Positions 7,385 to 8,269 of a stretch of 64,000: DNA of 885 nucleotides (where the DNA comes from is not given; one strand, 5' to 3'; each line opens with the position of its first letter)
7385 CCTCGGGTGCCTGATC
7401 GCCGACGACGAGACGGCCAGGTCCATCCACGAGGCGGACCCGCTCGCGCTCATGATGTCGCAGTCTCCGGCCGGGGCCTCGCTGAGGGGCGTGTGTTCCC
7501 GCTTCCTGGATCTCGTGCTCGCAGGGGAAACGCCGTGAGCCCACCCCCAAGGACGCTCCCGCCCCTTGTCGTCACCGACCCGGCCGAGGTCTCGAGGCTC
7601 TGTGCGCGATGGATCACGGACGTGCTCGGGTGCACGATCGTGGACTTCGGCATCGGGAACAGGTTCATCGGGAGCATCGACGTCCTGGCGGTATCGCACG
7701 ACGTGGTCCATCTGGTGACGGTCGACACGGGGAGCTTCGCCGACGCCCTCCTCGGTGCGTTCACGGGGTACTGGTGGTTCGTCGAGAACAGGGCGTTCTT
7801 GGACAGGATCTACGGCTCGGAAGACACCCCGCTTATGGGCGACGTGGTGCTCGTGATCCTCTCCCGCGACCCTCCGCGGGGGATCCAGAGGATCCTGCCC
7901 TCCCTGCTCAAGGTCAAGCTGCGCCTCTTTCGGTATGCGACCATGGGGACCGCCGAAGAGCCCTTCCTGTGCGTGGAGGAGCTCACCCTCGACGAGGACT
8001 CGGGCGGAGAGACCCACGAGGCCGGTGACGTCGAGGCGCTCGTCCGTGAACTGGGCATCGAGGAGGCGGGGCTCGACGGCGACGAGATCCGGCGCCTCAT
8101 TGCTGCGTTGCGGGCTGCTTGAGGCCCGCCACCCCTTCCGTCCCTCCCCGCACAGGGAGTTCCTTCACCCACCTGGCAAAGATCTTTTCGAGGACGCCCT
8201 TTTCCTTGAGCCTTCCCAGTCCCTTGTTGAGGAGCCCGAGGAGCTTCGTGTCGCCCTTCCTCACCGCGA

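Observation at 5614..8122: Three-gene coupled operon: ParA-type ATPase fused to a CBM48 glycogen-binding domain, a Walker-A-less ParA paralogue and an unknown 196-aa protein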

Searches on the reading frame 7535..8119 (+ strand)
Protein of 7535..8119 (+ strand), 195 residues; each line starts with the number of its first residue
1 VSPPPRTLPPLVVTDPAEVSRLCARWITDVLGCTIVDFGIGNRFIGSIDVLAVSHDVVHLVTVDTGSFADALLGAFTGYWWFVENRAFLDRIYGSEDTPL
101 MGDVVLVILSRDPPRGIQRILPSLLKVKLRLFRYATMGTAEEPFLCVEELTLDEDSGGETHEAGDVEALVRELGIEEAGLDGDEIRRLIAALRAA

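Call 7: search_protein_families(library=pfam, proteins=[window:7535-8119:+], max_evalue=1)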
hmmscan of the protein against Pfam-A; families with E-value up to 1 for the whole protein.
window:7535-8119:+ (195 aa): 0 families

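Call 8: search_protein_families(library=ncbifam, proteins=[window:7535-8119:+], max_evalue=1)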
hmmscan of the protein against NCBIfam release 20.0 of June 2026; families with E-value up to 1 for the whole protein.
window:7535-8119:+ (195 aa): 1 family
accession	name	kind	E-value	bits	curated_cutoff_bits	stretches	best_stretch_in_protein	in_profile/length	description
NF005997.1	PRK08124.1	equivalog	0.03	13.3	340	1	37-130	156-251/259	flagellar motor stator protein MotA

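Call 10: search_protein_families(library=padloc, proteins=[window:7535-8119:+], max_evalue=1)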
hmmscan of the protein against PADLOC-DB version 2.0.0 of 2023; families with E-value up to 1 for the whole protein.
window:7535-8119:+ (195 aa): 0 families

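Call 14: find_homologous_proteins(query=window:7535-8119:+)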
Query window:7535-8119:+ (195 aa): 2 proteins with E <= 0.001 among 1644 candidates.
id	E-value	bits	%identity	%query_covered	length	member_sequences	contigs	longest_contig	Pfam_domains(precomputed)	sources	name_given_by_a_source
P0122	6.4e-124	429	99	100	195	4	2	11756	-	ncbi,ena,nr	ncbi:MAG TPA: hypothetical protein PLQ43_06885 [Deltaproteobacteria bacterium]|nr:hypothetical prote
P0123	8.9e-60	220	56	97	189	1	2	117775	-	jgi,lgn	jgi:hypothetical protein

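Call 30: search_solved_structures(query=A2, max_evalue=10, show_alignments=2)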
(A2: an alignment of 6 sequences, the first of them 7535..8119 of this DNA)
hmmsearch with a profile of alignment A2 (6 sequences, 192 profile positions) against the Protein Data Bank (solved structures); distinct sequences matched with E-value up to 10: 2.
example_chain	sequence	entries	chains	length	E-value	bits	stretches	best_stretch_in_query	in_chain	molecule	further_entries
3cgy_A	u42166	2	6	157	0.18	14.6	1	84-148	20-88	Virulence sensor histidine kinase phoQ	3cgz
1id0_A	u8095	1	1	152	0.54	13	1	84-146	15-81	PHOQ HISTIDINE KINASE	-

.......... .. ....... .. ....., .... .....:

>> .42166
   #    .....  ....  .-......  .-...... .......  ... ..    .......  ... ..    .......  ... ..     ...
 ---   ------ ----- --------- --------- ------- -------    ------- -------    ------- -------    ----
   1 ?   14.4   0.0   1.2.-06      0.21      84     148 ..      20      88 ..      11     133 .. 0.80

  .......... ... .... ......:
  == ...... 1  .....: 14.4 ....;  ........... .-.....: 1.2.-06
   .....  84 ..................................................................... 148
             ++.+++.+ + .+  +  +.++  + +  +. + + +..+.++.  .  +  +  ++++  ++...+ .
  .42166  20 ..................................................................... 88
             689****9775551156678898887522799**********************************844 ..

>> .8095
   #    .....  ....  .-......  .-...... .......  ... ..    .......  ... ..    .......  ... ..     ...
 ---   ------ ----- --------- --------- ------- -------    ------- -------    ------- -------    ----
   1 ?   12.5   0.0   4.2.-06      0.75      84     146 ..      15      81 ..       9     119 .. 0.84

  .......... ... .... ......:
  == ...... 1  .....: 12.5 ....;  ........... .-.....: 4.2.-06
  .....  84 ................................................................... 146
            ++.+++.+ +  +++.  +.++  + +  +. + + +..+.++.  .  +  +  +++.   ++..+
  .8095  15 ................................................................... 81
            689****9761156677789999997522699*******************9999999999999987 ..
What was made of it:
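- Tried and rejected: The PDB profile search with gene 3 found nothing meaningful (PhoQ, E 0.18; call 30).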

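Call 39: search_protein_representatives(protein=window:7535-8119:+)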
Query: 195 residues. Proteins with E-value up to 0.001 (for the whole library): 15; up to 1e-10: 11; up to 1e-30: 1. The best 15 are listed.
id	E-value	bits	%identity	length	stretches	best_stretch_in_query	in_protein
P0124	6.4e-52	192.3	52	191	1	6-194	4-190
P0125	4.0e-30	121.2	40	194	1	6-193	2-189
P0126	1.1e-29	119.8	38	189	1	6-194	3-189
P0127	3.9e-24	101.6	36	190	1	8-191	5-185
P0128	1.3e-23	100.0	34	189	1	6-194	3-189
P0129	4.2e-23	98.3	32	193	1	6-188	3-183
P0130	6.3e-23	97.7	35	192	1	6-189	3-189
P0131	9.6e-22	93.8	30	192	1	6-193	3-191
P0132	3.4e-18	82.3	33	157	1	6-150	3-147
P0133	4.7e-16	75.3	31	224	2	6-95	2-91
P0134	5.3e-11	58.8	34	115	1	78-188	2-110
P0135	4.0e-09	52.7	25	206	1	5-150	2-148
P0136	1.7e-05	40.8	42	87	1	106-194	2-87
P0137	4.3e-05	39.5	25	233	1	6-151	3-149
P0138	5.5e-05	39.2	36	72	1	7-73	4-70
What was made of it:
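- Tried and rejected: A full HMMER scan of 1.84 billion representatives with gene 3 gave only 15 clusters (call 39).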

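Call 45: predict_structure(alignment_id=A4)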
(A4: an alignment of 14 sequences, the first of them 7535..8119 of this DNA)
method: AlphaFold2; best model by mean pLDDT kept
length: 195 residues; sequences in the alignment: 14
mean_pLDDT: 85.4   pTM: 0.80
mean pLDDT of the five models: 85.4, 84.8, 84.3, 83.1, 80.6
residues with pLDDT >= 90: 110; 70-90: 54; 50-70: 28; < 50: 3
segments of 3 or more residues with pLDDT < 50: none
pLDDT, mean of each block of 10 residues (from residue 1): 76 92 97 96 85 96 92 91 94 92 96 89 85 95 94 65 62 67 72 64
secondary structure, 60 per line:
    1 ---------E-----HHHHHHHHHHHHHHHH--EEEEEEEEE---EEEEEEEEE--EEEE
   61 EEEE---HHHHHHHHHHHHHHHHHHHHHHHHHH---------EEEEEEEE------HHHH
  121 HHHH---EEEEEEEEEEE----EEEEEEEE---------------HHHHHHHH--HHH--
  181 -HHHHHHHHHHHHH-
elements in order: H16-31 E34-42 E46-54 E57-64 H68-93 E103-110 H117-124 E128-138 E143-150 H166-173 H182-194
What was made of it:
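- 7535..8122 (+): Gene 3: an acidic protein with a PD-(D/E)xK nuclease-like fold (195 aa). The GTG start overlaps gene 2's stop. The AF2 model has pLDDT 85.4 and pTM 0.80 (call 45).
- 8030..8116 (+): C-terminal two-helix tail of gene 3 (aa 166-194, consensus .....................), reached through an acidic linker. Model confidence here is lower, pLDDT 62-72 (call 45).
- On PD-(D/E)xK nucleases (gene 3): The AF2 model has pLDDT 85 and pTM 0.80 (call 45).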

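Call 75: search_dna_similar(query=window:7535-8119:+, collection=plasmids, mode=protein, max_evalue=0.001, max_rows=10)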
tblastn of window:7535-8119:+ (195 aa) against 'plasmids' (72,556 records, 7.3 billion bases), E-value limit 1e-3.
No match.

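Call 78: search_dna_similar(query=window:7535-8119:+, collection=phages, mode=protein, max_evalue=0.001, max_rows=10)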
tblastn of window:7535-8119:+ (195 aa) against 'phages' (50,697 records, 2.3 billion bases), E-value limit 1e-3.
No match.
